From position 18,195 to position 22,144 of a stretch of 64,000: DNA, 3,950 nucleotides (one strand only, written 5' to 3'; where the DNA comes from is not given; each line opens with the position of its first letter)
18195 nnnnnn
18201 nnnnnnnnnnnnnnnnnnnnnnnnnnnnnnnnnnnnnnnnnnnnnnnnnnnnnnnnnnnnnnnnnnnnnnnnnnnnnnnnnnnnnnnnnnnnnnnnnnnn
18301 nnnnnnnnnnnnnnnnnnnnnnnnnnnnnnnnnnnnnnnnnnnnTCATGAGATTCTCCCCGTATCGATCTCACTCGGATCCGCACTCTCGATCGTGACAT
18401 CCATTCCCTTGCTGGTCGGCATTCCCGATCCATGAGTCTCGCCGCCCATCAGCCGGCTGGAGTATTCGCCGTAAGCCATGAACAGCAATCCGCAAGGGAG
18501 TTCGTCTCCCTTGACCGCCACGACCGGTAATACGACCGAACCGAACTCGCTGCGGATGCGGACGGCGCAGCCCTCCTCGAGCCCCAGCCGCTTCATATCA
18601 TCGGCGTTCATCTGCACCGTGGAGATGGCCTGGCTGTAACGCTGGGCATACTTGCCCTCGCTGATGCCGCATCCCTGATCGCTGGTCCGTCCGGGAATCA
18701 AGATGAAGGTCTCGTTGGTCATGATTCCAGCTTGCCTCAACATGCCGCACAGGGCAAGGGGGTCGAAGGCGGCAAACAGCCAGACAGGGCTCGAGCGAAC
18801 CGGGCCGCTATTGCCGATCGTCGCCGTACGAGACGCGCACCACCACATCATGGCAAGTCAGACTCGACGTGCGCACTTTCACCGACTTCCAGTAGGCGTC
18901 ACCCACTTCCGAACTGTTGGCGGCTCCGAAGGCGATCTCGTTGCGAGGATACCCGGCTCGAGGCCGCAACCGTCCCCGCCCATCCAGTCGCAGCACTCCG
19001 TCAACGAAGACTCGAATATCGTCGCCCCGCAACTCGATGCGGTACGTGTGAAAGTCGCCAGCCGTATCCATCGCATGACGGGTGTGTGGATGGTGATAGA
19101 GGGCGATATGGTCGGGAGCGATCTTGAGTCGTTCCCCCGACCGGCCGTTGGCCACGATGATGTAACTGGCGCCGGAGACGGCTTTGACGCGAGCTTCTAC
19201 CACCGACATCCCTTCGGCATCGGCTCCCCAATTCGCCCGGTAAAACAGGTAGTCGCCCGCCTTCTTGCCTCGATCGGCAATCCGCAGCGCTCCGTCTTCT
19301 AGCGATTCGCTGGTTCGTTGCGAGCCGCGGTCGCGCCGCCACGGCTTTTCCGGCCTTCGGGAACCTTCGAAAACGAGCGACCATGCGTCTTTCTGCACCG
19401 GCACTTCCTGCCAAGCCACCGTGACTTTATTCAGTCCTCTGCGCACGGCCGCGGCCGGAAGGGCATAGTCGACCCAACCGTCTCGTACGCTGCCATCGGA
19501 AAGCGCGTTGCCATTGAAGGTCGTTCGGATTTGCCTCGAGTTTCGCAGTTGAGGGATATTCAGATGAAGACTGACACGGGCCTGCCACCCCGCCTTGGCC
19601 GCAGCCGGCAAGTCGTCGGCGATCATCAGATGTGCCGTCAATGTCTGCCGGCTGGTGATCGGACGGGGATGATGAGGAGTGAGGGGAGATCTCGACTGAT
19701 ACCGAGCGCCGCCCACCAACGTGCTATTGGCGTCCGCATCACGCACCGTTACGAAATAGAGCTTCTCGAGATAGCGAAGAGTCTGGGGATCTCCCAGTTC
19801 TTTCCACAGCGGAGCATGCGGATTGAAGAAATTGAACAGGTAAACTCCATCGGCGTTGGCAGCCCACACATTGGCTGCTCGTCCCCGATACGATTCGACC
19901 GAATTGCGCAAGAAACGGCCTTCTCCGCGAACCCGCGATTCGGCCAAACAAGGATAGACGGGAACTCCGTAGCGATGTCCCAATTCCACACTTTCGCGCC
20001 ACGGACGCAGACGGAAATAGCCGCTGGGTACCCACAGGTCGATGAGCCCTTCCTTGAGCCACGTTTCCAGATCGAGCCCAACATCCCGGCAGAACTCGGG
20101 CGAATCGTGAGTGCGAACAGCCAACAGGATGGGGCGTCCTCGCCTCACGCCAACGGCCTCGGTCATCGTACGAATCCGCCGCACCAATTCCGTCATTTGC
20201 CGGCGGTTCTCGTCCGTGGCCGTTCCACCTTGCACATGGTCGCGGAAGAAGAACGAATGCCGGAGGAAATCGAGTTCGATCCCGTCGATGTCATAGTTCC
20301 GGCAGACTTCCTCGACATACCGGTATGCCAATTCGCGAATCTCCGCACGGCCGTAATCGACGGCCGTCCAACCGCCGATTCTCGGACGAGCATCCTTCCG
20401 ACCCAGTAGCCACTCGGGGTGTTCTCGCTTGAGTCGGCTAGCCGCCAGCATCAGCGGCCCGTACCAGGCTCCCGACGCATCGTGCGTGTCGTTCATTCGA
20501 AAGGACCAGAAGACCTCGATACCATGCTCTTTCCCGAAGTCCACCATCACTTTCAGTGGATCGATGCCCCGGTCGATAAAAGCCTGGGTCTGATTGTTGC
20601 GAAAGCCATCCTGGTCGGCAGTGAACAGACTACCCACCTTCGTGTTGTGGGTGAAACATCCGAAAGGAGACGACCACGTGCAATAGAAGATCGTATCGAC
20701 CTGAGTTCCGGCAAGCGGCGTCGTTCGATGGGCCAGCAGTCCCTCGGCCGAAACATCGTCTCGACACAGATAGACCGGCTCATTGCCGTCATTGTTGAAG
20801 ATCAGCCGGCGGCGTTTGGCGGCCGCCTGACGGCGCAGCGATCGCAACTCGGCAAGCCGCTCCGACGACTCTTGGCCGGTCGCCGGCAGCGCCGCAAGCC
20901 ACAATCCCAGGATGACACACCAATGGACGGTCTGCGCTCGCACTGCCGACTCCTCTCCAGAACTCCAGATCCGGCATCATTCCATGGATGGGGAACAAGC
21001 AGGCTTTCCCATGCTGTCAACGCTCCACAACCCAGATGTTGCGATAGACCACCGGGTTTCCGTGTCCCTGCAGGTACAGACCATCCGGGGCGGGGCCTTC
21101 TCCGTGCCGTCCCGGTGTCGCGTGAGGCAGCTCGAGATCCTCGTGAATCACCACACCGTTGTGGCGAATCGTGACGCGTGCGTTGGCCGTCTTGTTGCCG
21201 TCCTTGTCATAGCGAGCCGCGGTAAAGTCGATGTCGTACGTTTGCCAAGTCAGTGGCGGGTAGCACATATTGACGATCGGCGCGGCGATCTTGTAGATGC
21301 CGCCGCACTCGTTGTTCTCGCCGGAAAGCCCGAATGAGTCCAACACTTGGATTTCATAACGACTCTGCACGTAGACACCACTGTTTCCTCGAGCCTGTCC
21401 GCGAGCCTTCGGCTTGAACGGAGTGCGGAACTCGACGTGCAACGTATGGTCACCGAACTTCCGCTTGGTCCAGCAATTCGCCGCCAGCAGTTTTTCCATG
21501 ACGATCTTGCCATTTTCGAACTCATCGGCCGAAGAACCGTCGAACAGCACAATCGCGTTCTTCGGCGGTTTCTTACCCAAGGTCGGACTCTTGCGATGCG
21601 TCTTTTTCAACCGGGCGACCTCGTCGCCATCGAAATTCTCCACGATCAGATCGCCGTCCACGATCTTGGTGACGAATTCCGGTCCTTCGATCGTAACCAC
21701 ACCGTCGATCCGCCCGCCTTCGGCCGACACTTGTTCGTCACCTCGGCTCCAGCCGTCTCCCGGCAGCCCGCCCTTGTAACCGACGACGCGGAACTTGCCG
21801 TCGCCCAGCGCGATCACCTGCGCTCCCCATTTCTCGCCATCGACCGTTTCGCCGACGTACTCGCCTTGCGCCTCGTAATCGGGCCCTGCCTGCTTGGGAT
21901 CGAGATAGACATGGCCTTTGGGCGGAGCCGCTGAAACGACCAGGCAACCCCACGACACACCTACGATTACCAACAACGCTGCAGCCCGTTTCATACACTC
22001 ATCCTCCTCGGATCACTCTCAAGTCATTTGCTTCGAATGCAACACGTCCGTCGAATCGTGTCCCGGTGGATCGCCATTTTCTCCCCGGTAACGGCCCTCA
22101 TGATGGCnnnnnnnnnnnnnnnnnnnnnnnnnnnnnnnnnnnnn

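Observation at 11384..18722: Archaeal-type formylmethanofuran dehydrogenase genes (fwdC, fwdA, fwdD-fwdB) interleaved with molybdopterin cofactor genes (mobA, moeA)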

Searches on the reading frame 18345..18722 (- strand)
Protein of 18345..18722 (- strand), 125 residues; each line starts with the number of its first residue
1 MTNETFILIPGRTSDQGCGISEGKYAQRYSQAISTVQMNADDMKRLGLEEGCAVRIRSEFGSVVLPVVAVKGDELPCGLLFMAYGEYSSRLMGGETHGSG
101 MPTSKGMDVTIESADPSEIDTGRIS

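Call 17: find_homologous_proteins(query=window:18345-18722:-, max_evalue=0.00001)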
Query window:18345-18722:- (125 aa): 1774 proteins with E <= 0.00001 among 1780 candidates; the best 120 are listed.
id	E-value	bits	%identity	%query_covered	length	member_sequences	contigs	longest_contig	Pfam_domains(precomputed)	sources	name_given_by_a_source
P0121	3.0e-75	267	99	100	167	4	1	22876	PF01568.28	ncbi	-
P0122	2.1e-58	213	79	100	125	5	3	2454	PF01568.28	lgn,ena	-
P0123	7.8e-52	192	73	96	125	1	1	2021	PF01568.28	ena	-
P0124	8.7e-52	192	74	95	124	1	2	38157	PF01568.28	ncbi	-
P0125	9.0e-52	192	76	93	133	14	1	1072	PF01568.28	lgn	-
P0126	1.9e-49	184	73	94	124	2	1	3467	PF01568.28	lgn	-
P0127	1.3e-44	169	70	88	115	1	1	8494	PF01568.28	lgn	-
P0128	5.7e-44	166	69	88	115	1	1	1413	PF01568.28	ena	-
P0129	1.4e-43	165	69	89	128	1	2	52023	PF01568.28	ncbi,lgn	-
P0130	1.4e-43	165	67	89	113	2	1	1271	PF01568.28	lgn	-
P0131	2.9e-43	164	69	87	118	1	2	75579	PF01568.28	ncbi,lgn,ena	-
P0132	4.0e-43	164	68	88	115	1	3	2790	PF01568.28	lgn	-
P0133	1.0e-42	162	68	87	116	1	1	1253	PF01568.28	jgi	jgi:formylmethanofuran dehydrogenase subunit D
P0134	1.4e-42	162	71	87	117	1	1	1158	PF01568.28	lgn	-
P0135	1.4e-42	162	66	91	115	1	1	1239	PF01568.28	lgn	-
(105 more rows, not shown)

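Call 31: search_solved_structures(query=window:18345-18722:-, max_evalue=0.01, show_alignments=2)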
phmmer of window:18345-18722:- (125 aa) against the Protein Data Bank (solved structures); distinct sequences matched with E-value up to 0.01: 5.
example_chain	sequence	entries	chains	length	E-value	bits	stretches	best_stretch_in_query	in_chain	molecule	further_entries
8rja_D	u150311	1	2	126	7.9e-21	77.2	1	8-121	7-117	Formylmethanofuran dehydrogenase subunit D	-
2ki8_A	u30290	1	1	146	4.2e-19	71.6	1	8-118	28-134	Tungsten formylmethanofuran dehydrogenase, subunit D (FwdD-2)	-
9sfi_S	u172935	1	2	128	5.6e-16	61.6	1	6-116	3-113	Formylmethanofuran dehydrogenase subunit D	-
5t5i_D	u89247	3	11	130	1.7e-15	60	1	7-120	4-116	Tungsten formylmethanofuran dehydrogenase subunit fwdD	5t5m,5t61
7bkb_J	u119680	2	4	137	1.3e-13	53.9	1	4-117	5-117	Formylmethanofuran dehydrogenase, subunit D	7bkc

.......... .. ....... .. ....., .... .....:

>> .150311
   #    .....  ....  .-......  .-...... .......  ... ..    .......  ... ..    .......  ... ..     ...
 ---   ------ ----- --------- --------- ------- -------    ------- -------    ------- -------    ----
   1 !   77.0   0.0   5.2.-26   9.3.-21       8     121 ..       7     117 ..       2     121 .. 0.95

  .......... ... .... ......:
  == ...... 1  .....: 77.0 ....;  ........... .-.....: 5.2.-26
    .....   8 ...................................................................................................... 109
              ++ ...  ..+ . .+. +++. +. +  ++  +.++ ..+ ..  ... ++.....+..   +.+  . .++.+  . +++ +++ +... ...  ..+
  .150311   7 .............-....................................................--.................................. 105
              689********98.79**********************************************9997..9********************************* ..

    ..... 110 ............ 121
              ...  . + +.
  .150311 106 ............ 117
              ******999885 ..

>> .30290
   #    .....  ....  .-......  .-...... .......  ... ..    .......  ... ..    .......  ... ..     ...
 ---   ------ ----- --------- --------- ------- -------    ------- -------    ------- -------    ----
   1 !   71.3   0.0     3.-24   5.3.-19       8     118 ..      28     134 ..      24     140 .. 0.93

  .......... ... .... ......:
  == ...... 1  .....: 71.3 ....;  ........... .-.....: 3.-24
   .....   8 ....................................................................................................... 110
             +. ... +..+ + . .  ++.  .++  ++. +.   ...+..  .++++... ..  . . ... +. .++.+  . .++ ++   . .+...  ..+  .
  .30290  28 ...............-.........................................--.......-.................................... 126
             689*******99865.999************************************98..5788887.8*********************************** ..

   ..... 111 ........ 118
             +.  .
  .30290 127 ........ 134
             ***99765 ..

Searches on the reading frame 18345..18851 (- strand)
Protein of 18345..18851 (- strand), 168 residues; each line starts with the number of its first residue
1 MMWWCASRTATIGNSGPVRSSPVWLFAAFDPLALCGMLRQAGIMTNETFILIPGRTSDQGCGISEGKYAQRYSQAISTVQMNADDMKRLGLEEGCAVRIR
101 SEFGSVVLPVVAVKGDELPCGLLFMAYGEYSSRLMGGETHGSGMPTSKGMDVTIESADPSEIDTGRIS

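Call 3: search_protein_families(library=pfam, proteins=[window:18345-18851:-])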
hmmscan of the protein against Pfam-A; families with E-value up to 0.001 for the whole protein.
window:18345-18851:- (168 aa): 1 family
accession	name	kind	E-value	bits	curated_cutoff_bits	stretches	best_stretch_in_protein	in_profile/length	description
PF01568.27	Molydop_binding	-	1.2e-11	45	26.8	1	49-136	1-83/110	Molydopterin dinucleotide binding domain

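Call 4: search_protein_families(library=ncbifam, proteins=[window:18345-18851:-])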
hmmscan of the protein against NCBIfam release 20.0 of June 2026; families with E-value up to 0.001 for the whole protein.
window:18345-18851:- (168 aa): 1 family
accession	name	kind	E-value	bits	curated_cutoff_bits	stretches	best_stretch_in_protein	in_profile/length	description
NF042908.1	FMD_DH_FwdD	exception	1e-22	80.6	175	1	49-159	3-113/129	tungsten-dependent formylmethanofuran dehydrogenase subunit FwdD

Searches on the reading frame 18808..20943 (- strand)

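Call 26: search_protein_families(library=pfam, proteins=[window:18808-20943:-], max_evalue=0.0001)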
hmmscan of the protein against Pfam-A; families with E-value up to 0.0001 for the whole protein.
window:18808-20943:- (711 aa): 1 family
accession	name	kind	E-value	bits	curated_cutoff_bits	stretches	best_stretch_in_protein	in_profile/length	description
PF02638.21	GHL10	-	3.9e-07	29.9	27.9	1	118-225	60-161/311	Glycosyl hydrolase-like 10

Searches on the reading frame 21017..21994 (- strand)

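Call 26: search_protein_families(library=pfam, proteins=[window:21017-21994:-], max_evalue=0.0001)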
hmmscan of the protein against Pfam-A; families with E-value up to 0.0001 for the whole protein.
window:21017-21994:- (325 aa): 1 family
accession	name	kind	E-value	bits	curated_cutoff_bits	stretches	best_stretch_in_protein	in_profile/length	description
PF06439.18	3keto-disac_hyd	-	8.3e-33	114.4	26.8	1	147-322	2-186/187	3-keto-disaccharide hydrolase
